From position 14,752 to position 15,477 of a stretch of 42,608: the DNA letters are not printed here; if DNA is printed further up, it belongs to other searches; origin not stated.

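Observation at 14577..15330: AT-rich two-gene accessory island between the RNAP and the structural genes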

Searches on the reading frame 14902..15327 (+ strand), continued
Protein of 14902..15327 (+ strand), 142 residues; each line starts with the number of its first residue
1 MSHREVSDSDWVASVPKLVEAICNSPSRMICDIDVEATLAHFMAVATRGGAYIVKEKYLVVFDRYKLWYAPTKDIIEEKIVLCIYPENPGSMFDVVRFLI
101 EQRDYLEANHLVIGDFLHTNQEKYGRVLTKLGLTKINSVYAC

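Call 76: fold_search(model_id=the predicted structure, library=viral)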
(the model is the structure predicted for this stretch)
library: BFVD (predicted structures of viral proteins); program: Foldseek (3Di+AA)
matches with E <= 10: 701; with E <= 0.001: 31
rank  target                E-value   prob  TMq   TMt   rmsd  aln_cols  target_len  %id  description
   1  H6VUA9                4.8e-23  1.00  0.93  0.92   3.5       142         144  100  Uncharacterized protein [Escherichia phage phiKT]
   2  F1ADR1                3.4e-10  1.00  0.83  0.82   2.0       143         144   24  Uncharacterized protein [Caulobacter phage Cd1]
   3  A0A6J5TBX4            9.1e-08  1.00  0.79  0.76   3.1       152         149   16  Uncharacterized protein [uncultured Caudovirales phage]
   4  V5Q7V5                1.8e-07  1.00  0.73  0.75   3.5       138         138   23  Uncharacterized protein [Xylella phage Prado]
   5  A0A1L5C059            7.8e-07  1.00  0.62  0.74   2.7       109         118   23  Uncharacterized protein [Aquamicrobium phage P14]
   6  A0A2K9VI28            1.0e-06  1.00  0.68  0.60   3.8       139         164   17  Uncharacterized protein [Pseudomonas phage PollyC]
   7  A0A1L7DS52            1.1e-06  1.00  0.62  0.69   3.8       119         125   17  Uncharacterized protein [Ralstonia phage phiAp1]
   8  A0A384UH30            1.9e-06  1.00  0.76  0.76   3.2       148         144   17  Uncharacterized protein [Curvibacter phage P26059B]
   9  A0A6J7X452            3.3e-06  1.00  0.65  0.66   3.9       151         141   14  Uncharacterized protein [uncultured Caudovirales phage]
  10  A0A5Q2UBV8            3.5e-06  1.00  0.60  0.82   1.5        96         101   25  Uncharacterized protein [Bacteriophage Titan-X]
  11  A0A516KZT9            4.0e-06  1.00  0.75  0.65   3.2       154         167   15  (no name in the UniProt tables at hand)
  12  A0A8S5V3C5            4.8e-06  1.00  0.79  0.66   3.2       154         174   13  Acetyltransferase [Caudovirales sp. ctVfb8]
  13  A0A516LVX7            1.0e-05  1.00  0.73  0.70   3.4       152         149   10  (no name in the UniProt tables at hand)
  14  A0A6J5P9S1            1.4e-05  1.00  0.66  0.59   4.2       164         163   11  Uncharacterized protein [uncultured Caudovirales phage]
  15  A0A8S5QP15            2.2e-05  1.00  0.74  0.56   2.9       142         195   15  Transferase [Caudovirales sp. ctSH72]
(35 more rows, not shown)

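Call 131: search_protein_families(library=ncbifam, proteins=[window:14902-15327:+], max_evalue=0.1)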
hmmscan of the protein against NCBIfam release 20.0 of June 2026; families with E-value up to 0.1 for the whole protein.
window:14902-15327:+ (142 aa): 0 families

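Call 133: search_protein_families(library=phrogs, alignment_id=A4, max_evalue=0.1)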
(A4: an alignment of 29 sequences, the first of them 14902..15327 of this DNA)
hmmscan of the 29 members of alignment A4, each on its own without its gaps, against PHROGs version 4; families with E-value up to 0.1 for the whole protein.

A. member 1, window:14902-15327:+ (142 aa): 2 families
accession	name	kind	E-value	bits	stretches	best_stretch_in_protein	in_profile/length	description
phrog_37045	-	unknown function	1.2e-101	337.8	1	1-142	3-144/144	-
phrog_6472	-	unknown function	6.8e-14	53.3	1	27-140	35-144/149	-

B. families by the number of members that match (of 29 scanned): 5 families
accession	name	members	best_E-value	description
phrog_6472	-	29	1.6e-47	-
phrog_37045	-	25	1.2e-101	-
phrog_19910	-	20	3.1e-08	-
phrog_1249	-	10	0.0018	acetyltransferase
phrog_25166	-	1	0.02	-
